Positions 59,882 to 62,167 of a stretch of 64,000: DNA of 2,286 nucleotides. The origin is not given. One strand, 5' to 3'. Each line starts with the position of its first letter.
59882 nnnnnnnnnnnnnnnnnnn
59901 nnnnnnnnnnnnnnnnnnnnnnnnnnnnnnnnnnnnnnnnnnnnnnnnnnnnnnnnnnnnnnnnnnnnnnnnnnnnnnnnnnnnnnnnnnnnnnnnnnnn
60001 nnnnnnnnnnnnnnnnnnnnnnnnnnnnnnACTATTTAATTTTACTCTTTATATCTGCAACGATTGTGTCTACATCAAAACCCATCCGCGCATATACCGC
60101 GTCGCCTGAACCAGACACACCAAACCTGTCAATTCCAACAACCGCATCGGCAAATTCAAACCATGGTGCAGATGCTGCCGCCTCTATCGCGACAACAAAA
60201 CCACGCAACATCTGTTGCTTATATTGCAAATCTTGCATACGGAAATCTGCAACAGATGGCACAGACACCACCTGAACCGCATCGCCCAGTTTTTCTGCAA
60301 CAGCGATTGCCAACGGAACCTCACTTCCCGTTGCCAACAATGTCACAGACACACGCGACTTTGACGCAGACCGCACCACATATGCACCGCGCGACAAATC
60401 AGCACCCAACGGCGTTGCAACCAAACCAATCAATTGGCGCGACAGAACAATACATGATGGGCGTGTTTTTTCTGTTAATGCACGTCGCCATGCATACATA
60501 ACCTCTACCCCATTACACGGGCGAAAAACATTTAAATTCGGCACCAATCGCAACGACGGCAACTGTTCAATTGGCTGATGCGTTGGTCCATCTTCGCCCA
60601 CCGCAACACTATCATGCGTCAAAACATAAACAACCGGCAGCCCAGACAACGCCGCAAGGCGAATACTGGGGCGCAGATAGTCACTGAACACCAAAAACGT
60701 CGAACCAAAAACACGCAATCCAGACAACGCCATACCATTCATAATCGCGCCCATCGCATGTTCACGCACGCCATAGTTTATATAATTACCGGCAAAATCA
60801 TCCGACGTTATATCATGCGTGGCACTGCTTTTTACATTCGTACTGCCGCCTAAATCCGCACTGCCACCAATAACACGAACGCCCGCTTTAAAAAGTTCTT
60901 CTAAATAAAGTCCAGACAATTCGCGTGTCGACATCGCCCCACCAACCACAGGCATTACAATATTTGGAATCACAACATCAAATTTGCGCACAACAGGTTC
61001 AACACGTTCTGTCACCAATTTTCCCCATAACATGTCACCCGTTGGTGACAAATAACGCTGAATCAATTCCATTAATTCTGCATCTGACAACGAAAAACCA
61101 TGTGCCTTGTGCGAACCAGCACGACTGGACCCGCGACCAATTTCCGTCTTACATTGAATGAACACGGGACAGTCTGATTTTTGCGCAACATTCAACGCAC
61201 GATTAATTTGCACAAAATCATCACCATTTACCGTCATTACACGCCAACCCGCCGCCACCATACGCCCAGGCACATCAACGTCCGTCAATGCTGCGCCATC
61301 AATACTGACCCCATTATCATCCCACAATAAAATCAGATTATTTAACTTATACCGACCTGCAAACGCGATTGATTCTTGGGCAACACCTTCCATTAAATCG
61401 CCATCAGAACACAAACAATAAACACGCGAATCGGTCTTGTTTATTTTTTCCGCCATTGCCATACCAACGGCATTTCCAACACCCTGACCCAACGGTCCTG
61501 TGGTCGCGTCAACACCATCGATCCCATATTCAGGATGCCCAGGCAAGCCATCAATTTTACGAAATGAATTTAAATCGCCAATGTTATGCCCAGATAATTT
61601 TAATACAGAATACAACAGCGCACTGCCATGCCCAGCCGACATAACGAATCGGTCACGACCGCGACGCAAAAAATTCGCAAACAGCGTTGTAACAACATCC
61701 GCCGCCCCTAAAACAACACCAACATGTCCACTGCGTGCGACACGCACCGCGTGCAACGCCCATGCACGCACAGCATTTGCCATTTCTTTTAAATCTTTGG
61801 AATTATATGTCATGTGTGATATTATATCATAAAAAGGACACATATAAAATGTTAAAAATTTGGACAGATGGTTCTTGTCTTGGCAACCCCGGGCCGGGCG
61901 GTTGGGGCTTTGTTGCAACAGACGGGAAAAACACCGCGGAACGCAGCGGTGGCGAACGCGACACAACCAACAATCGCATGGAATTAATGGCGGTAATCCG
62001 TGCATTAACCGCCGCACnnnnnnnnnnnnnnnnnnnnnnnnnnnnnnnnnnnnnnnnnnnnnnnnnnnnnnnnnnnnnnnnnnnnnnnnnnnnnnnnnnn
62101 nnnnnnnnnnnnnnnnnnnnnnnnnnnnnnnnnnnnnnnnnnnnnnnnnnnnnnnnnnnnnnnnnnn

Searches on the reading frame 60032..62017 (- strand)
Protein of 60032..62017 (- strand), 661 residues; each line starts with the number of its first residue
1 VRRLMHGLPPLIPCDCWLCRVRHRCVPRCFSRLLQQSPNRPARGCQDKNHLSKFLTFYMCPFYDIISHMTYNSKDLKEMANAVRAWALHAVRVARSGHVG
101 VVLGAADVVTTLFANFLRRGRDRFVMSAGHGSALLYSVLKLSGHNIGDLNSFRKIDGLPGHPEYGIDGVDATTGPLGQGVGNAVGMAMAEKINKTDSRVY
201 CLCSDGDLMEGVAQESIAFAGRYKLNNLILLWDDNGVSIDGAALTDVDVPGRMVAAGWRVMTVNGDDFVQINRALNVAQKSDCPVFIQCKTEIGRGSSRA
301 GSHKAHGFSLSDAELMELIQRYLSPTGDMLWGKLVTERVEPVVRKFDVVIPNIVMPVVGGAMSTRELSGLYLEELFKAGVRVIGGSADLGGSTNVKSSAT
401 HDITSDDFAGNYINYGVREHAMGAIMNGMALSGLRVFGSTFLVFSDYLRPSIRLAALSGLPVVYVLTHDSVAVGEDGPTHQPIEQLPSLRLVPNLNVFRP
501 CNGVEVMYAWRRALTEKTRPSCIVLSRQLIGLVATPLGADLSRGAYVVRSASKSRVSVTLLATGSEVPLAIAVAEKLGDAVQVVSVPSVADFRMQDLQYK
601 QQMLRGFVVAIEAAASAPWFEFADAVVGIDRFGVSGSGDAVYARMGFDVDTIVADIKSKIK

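Call 57: search_protein_families(library=pfam, proteins=[window:60032-62017:-], max_evalue=0.001)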
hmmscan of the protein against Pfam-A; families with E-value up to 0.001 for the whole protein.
window:60032-62017:- (661 aa): 7 families
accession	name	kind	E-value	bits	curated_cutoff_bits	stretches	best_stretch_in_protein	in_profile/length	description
PF00456.26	Transketolase_N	-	2.3e-69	234.4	22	1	77-322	3-275/334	Transketolase, thiamine diphosphate binding domain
PF02779.29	Transket_pyr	-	7.3e-53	179.2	27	1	362-530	3-172/174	Transketolase, pyrimidine binding domain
PF22613.1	Transketolase_C_1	-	1.3e-24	87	27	1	544-648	1-113/113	Transketolase-like TK C-terminal domain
PF13292.11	DXP_synthase_N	-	8.4e-16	58.5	21.2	1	72-240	14-176/274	1-deoxy-D-xylulose-5-phosphate synthase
PF02775.26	TPP_enzyme_C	-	7.4e-07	29.5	21.9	1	172-239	26-87/151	Thiamine pyrophosphate enzyme, C-terminal TPP binding domain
PF00676.26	E1_dh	-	8.1e-06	25.4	22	1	173-280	100-209/300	Dehydrogenase E1 component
PF02780.25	Transketolase_C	-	9.7e-05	22.7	25.9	1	557-598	11-55/124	Transketolase, C-terminal domain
